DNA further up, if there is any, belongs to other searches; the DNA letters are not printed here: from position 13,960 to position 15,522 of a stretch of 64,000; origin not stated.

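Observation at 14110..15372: Protein with seven near-identical 38-aa tandem repeats and patterned variable positions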

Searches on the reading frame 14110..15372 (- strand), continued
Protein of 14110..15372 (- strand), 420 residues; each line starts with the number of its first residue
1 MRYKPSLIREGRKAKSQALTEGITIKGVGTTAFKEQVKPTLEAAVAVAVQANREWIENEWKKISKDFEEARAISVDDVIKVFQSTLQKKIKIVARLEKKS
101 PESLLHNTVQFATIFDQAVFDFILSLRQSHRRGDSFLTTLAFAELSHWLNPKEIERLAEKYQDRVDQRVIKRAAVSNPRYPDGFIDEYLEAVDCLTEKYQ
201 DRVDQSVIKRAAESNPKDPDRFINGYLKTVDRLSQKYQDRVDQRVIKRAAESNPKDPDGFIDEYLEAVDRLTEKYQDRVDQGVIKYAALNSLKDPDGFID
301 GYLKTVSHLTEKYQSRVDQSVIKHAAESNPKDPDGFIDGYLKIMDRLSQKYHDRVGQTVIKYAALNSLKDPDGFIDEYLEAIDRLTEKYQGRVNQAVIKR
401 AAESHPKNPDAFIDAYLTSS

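Call 34: search_protein_families(library=pfam, proteins=[P0003, P0006, P0011, P0012, P0015, P0017, P0021, P0022, P0028, P0030], max_evalue=0.001)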
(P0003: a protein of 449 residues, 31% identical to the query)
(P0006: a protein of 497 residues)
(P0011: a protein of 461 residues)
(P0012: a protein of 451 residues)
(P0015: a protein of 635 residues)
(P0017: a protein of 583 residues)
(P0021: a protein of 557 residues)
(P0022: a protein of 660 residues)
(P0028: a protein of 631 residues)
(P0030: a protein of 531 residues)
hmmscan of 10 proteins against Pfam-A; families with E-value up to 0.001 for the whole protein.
P0003 (449 aa): 1 family
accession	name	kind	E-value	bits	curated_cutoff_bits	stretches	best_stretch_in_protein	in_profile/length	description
PF02845.22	CUE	-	5.2e-05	23.3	21.1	0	194-212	4-22/42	CUE domain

P0006 (497 aa): 0 families

P0011 (461 aa): 1 family
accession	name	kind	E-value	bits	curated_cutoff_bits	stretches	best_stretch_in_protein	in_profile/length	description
PF16494.10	Na_Ca_ex_C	-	0.00013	22.9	25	0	287-319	64-96/137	C-terminal extension of sodium/calcium exchanger domain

P0012 (451 aa): 5 families
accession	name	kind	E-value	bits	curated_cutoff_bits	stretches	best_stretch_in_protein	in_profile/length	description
PF09053.15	CagZ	-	4.9e-11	43.1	25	0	323-352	38-67/199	CagZ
PF08631.16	SPO22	-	2.7e-06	27.5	27.5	0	339-450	29-146/274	Meiosis protein SPO22/ZIP4 like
PF19016.5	DUF5745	-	1.3e-05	25.4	27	0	325-350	5-30/59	Domain of unknown function (DUF5745)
PF11050.13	Viral_env_E26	-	3.4e-05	23.8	25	0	327-390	47-108/225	Virus envelope protein E26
PF05265.19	DUF723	-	8.3e-05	22.9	20.9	0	300-328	5-31/60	Protein of unknown function (DUF723)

P0015 (635 aa): 1 family
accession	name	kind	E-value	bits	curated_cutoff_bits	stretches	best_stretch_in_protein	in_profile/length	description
PF02845.22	CUE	-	3.2e-05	23.9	21.1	0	344-363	4-23/42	CUE domain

P0017 (583 aa): 0 families

P0021 (557 aa): 0 families

P0022 (660 aa): 0 families

P0028 (631 aa): 1 family
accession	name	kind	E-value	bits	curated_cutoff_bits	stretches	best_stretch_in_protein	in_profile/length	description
PF02845.22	CUE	-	1e-08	35.1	21.1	0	343-365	5-27/42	CUE domain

P0030 (531 aa): 1 family
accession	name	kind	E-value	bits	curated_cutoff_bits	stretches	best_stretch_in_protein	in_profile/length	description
PF02845.22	CUE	-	1.2e-06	28.5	21.1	0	501-525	9-33/42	CUE domain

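Call 41: predict_structure(alignment_id=A2)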
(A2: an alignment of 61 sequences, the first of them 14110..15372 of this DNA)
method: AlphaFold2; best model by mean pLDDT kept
length: 420 residues; sequences in the alignment: 61
mean_pLDDT: 95.9   pTM: 0.87
mean pLDDT of the five models: 95.9, 95.0, 94.9, 94.3, 93.8
residues with pLDDT >= 90: 398; 70-90: 22; 50-70: 0; < 50: 0
segments of 3 or more residues with pLDDT < 50: none
pLDDT, mean of each block of 10 residues (from residue 1): 91 96 90 95 97 92 86 91 97 96 96 96 95 94 97 97 97 97 98 98 97 97 98 98 98 97 98 98 97 97 98 98 97 97 98 96 95 97 98 96 94 95
secondary structure, 60 per line:
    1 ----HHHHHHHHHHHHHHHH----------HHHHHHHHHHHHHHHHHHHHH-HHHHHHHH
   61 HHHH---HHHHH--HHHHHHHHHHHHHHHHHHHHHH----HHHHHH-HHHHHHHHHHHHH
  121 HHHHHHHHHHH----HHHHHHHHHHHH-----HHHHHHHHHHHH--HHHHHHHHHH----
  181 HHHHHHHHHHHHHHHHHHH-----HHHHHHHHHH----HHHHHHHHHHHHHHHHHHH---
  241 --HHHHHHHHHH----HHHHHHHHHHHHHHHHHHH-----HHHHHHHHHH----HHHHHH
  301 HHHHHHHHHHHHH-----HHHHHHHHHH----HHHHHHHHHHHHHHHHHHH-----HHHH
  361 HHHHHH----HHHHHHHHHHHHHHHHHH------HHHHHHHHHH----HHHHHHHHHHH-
elements in order: H5-20 H31-51 H53-64 H68-72 H75-96 H101-106 H108-131 H136-147 H153-164 H167-176 H181-199 H205-214 H219-237 H243-252 H257-275 H281-290 H295-313 H319-328 H333-351 H357-366 H371-388 H395-404 H409-419

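Call 45: fold_search(model_id=the predicted structure, library=pdb)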
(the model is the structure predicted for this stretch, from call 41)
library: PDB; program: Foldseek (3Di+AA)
matches with E <= 10: 52; with E <= 0.001: 0
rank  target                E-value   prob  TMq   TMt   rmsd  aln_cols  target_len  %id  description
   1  3mvb_O                9.6e-02  0.91  0.21  0.25  12.5       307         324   10  Crystal structure of a triple RFY mutant of human MTERF1 bound to the termination sequence (released 2010-06-30)
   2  7upp_B                1.5e-01  0.47  0.12  0.15  21.2       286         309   12  Crystal structure of designed heterotrimeric assembly DHT03_2arm_A21/B21/C long (released 2022-12-14)
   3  7upp_A                1.9e-01  0.38  0.11  0.14  21.0       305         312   13  Crystal structure of designed heterotrimeric assembly DHT03_2arm_A21/B21/C long (released 2022-12-14)
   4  5crk_O                1.9e-01  0.80  0.20  0.24  13.2       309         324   13  Crystal Structure of the MTERF1 F243A substitution bound to the termination sequence. (released 2015-11-25)
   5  5co0_O                2.5e-01  0.75  0.20  0.24  12.4       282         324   12  Crystal Structure of the MTERF1 Y288A substitution bound to the termination sequence. (released 2015-11-25)
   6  3n6s_A                2.9e-01  0.57  0.18  0.20  13.5       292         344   13  Crystal structure of human mitochondrial mTERF in complex with a 15-mer DNA encompassing the tRNALeu(UUR) binding sequ (released 2010-06-16)
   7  8flx                  3.2e-01  0.16  0.13  0.14  20.9       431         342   14  De novo designed homotrimer; the fusion product of BGL17 and DHR59 (released 2023-06-28)
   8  8erw_B                5.7e-01  0.21  0.11  0.16  17.7       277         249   18  Precisely patterned nanofibers made from extendable protein multiplexes (released 2023-08-23)
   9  3n7q_A                5.9e-01  0.47  0.20  0.25  14.6       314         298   10  Crystal structure of human mitochondrial mTERF fragment (aa 99-399) in complex with a 12-mer DNA encompassing the tRNA (released 2010-06-16)
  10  8v2d_J                8.2e-01  0.21  0.18  0.21  15.8       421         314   15  Computational Designed Nanocage O43_129 (released 2024-03-13)
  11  7upq_A                1.1e+00  0.33  0.12  0.19  14.7       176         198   12  Crystal structure of designed heterotrimeric assembly DHT03_1arm_A21/B/C (released 2022-12-14)
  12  7upq_J                1.2e+00  0.30  0.12  0.20  14.4       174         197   12  Crystal structure of designed heterotrimeric assembly DHT03_1arm_A21/B/C (released 2022-12-14)
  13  8c3w                  1.4e+00  0.44  0.21  0.35  15.4       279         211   14  Crystal structure of a computationally designed heme binding protein, dnHEM1 (released 2023-07-05)
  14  8f6r_A                1.8e+00  0.05  0.08  0.13  20.9       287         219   15  CryoEM structure of designed modular protein oligomer C6-79 (released 2023-11-29)
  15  6tgz                  3.0e+00  0.03  0.10  0.11  33.2       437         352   10  IE1 from human cytomegalovirus (released 2020-11-25)
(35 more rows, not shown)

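Call 48: find_related_loci(query=A1, collection=metagenome_contigs, flank=6000)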
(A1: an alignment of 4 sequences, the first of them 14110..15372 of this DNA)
Query A1 (420 aa) in metagenome_contigs; peptide patterns used: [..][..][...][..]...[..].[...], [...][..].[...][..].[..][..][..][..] (x = any residue, [..] = any of these).
224 stretches matched a pattern, but none encodes a relative of the query by tblastn (E <= 1e-3).

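Call 49: find_encoding_contigs(protein=P0005, flank=6000, max_places=3)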
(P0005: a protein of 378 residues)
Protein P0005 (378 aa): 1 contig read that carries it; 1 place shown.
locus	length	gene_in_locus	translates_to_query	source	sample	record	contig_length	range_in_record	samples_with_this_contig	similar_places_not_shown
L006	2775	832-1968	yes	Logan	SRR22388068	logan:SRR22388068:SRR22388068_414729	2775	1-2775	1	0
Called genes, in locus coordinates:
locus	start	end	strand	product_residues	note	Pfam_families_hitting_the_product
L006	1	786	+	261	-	?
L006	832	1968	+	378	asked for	-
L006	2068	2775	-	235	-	?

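Call 51: find_encoding_contigs(protein=P0015, flank=6000, max_places=2)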
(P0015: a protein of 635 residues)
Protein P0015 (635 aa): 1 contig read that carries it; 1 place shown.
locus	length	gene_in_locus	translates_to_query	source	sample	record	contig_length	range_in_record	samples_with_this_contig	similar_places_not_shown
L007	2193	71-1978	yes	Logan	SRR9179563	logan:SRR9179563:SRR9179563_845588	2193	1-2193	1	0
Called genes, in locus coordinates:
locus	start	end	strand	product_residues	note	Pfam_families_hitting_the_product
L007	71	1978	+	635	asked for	-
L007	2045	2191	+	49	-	?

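Call 52: find_encoding_contigs(protein=P0011, flank=6000, max_places=2)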
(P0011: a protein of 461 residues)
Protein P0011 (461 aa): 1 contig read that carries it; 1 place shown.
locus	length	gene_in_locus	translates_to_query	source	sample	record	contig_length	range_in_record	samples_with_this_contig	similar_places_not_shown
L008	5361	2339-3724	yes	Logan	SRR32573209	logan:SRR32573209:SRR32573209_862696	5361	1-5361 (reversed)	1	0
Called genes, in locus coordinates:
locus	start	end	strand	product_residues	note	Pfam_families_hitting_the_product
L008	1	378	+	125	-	?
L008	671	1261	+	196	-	-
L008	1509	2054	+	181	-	PF01832:Glucosaminidase (faint)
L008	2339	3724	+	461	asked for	-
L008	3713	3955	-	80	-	-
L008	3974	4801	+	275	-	PF05697:Trigger_N, PF05698:Trigger_C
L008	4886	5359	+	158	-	?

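Call 53: find_encoding_contigs(protein=P0022, flank=6000, max_places=2)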
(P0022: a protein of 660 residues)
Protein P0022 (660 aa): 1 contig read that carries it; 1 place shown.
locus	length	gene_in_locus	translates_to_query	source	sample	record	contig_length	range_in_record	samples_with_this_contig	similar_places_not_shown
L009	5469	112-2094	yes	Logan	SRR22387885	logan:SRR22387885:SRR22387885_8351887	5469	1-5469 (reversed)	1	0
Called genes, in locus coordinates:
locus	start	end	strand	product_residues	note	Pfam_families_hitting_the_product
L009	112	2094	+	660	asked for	-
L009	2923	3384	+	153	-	PF00383:dCMP_cyt_deam_1, PF14437:MafB19-deam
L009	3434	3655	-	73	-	PF07927:HicA_toxin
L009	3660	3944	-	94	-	-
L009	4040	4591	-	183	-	PF13563:2_5_RNA_ligase2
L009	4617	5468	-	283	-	?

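Call 54: search_protein_families(library=ncbifam, alignment_id=A2, max_evalue=0.01)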
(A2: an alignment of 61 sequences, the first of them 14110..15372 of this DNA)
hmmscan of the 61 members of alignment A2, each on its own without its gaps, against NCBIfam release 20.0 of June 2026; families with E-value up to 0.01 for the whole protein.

A. member 1, window:14110-15372:- (420 aa): 13 families
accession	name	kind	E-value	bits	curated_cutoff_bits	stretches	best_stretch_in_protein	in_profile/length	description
NF040881.1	PTS_reg_TmaR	equivalog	2e-11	43.8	170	0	154-179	66-91/103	PTS system regulator TmaR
NF003844.0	PRK05423.1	equivalog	2.8e-11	43.2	122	0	154-179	66-91/110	DUF496 family protein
NF011972.0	PRK15443.1-3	subfamily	8.1e-07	29.3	183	0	376-407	135-166/174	diol dehydratase small subunit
NF046112.1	MSMEG_6209_Nter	domain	1.4e-06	28.5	25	0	379-403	6-29/56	three-helix bundle dimerization domain-containing protein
TIGR02253.1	CTE7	subfamily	5.5e-06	26.3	169.75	0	206-277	26-98/221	TIGR02253 family HAD-type hydrolase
TIGR02672.2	cas_csm6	equivalog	8.2e-05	21.8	150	0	223-277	48-102/433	type III-A CRISPR-associated CARF protein Csm6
TIGR02702.1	SufR_cyano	equivalog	0.0001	22.1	178.8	0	344-407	108-173/208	iron-sulfur cluster biosynthesis transcriptional regulator SufR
NF033862.2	polymyxin_MCR10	exception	0.001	17.9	1250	0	305-342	84-121/539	MCR-10 family phosphoethanolamine--lipid A transferase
NF006776.0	PRK09291.1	equivalog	0.0013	18.3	265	0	154-248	152-244/257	SDR family oxidoreductase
NF033478.1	YadA_autotrans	exception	0.0014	17.6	750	0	257-297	364-404/459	trimeric autotransporter adhesin YadA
NF045781.1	Spaf1101_AAA_ATP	equivalog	0.0044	15.5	475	1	33-237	502-691/836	Spaf_1101 family AAA-like ATPase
NF038048.1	DIP1984_fam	subfamily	0.0061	16.7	70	0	310-389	16-89/149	DIP1984 family protein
NF033836.1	polymyxin_MCR9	exception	0.0079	14.9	1240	0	298-343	79-122/539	MCR-9 family phosphoethanolamine--lipid A transferase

B. families by the number of members that match (of 61 scanned): 23 families
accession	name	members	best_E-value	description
NF046112.1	MSMEG_6209_Nter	11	1.4e-06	three-helix bundle dimerization domain-containing protein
NF040881.1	PTS_reg_TmaR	2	2e-11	PTS system regulator TmaR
NF003844.0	PRK05423.1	2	2.8e-11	DUF496 family protein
TIGR03412.1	iscX_yfhJ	2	0.0019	Fe-S cluster assembly protein IscX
TIGR02808.1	short_TIGR02808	1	5e-07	TIGR02808 family protein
NF011972.0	PRK15443.1-3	1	8.1e-07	diol dehydratase small subunit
TIGR02253.1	CTE7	1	5.5e-06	TIGR02253 family HAD-type hydrolase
TIGR02672.2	cas_csm6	1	8.2e-05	type III-A CRISPR-associated CARF protein Csm6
TIGR03859.1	PQQ_PqqD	1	9e-05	pyrroloquinoline quinone biosynthesis peptide chaperone PqqD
TIGR02702.1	SufR_cyano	1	0.0001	iron-sulfur cluster biosynthesis transcriptional regulator SufR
NF000453.2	blaPEDO-3_fam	1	0.00014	PEDO-3 family subclass B1 metallo-beta-lactamase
NF041308.1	AvrBs3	1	0.00037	type III secretion system effector avirulence protein AvrBs3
TIGR01687.1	moaD_arch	1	0.00065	MoaD family protein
TIGR03505.1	FimV_core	1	0.00082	FimV/HubP family polar landmark protein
NF033862.2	polymyxin_MCR10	1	0.001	MCR-10 family phosphoethanolamine--lipid A transferase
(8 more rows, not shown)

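Call 71: find_homologous_proteins(query=A2, max_evalue=0.001)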
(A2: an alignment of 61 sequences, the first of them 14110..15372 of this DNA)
Query A2 (61 sequences) (420 aa, profile of the alignment): 4 proteins with E <= 0.001 among 8000 candidates.
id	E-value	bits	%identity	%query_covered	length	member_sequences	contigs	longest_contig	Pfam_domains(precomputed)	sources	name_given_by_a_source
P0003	3.2e-132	459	31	64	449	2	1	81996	-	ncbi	-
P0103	2.4e-119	417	20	66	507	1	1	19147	PF02845.23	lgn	-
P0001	6.4e-71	257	43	55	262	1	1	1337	-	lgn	-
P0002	5.2e-65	238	38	54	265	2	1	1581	-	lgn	-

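Call 72: search_protein_families(library=pfam, proteins=[P0138, P0130, P0123, P0086, P0150, P0148, P0089, P0078, P0077, P0115], max_evalue=0.0001)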
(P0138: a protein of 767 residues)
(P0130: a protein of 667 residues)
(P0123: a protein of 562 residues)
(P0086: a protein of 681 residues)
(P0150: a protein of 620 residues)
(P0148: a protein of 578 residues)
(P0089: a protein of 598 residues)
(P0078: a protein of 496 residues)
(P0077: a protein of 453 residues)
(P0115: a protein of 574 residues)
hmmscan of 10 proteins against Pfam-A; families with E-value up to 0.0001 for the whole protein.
P0138 (767 aa): 0 families

P0130 (667 aa): 2 families
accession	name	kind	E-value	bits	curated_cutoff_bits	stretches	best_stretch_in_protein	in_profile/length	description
PF01926.29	MMR_HSR1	-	3e-08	34.2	21.9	0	263-298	48-82/113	50S ribosome-binding GTPase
PF15510.12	CENP-W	-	2e-06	28.4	25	0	231-249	7-25/88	CENP-W protein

P0123 (562 aa): 0 families

P0086 (681 aa): 0 families

P0150 (620 aa): 0 families

P0148 (578 aa): 0 families

P0089 (598 aa): 0 families

P0078 (496 aa): 0 families

P0077 (453 aa): 0 families

P0115 (574 aa): 0 families
